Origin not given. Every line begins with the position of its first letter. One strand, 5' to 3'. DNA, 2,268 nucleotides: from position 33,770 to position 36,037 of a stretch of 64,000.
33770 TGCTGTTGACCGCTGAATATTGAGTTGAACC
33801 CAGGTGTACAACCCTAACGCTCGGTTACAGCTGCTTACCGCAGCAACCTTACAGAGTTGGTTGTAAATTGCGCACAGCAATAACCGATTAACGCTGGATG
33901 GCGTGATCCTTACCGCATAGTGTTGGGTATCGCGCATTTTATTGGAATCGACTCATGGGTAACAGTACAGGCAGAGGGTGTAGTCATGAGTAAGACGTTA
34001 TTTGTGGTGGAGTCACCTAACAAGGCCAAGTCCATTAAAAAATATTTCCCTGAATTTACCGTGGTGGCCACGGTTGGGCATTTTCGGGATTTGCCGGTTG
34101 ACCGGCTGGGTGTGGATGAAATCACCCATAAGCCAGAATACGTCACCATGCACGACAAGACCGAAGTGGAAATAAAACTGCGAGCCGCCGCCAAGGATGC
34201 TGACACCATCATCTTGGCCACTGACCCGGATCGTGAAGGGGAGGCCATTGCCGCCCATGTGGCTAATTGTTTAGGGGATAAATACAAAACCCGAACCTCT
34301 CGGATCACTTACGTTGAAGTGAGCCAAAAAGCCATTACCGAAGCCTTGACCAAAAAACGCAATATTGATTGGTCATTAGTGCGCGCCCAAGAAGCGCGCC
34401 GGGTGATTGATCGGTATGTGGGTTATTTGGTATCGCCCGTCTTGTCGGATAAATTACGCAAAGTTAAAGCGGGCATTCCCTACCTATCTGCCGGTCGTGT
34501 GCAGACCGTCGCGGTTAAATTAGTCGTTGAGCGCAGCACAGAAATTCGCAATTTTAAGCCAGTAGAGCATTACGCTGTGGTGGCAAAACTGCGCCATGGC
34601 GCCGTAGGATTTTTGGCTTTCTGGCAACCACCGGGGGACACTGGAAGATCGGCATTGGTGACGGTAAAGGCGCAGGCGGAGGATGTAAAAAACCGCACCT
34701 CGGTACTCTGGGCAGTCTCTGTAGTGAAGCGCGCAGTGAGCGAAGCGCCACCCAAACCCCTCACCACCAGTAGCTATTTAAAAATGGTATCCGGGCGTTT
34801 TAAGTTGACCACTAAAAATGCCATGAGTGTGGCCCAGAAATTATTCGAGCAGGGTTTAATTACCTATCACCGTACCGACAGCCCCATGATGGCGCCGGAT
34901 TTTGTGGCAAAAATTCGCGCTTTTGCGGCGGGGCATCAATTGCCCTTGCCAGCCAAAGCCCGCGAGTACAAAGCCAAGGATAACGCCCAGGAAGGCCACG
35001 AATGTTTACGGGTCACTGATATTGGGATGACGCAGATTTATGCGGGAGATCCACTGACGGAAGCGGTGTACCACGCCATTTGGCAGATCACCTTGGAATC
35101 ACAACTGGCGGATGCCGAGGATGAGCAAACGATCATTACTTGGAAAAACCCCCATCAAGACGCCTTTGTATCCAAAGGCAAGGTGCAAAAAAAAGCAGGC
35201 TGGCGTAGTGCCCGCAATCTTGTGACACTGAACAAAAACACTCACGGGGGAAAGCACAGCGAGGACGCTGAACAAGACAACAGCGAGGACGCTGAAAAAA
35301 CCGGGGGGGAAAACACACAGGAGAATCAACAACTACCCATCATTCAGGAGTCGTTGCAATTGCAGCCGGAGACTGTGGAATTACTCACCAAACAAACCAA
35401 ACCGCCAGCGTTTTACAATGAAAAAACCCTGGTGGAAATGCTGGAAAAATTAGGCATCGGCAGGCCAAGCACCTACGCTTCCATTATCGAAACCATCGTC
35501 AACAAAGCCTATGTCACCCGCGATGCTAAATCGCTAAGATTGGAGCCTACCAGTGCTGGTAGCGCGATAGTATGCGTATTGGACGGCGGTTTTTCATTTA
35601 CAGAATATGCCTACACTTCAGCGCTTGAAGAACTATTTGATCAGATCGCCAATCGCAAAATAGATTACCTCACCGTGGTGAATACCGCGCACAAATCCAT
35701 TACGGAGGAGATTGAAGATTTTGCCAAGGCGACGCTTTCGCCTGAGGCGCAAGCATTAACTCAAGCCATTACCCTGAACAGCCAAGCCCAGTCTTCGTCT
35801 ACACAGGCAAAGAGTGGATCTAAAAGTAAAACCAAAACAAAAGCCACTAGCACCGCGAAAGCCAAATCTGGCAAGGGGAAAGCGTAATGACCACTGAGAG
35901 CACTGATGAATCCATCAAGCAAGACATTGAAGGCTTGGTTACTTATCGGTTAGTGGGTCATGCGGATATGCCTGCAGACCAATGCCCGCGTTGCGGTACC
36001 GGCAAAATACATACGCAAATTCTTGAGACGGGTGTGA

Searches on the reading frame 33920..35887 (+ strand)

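Call 99: search_protein_families(library=pfam, proteins=[window:33920-35887:+], max_evalue=0.001)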
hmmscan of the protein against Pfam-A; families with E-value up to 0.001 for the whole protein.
window:33920-35887:+ (655 aa): 3 families
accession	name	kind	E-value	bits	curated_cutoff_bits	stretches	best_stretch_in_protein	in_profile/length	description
PF01131.25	Topoisom_bac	-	1.7e-85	288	35.1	1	149-587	2-410/411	DNA topoisomerase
PF01751.28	Toprim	-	4.3e-18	65.7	23.1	1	26-129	1-91/96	Toprim domain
PF13662.12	Toprim_4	-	0.00045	20.8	25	0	28-129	4-84/85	Toprim domain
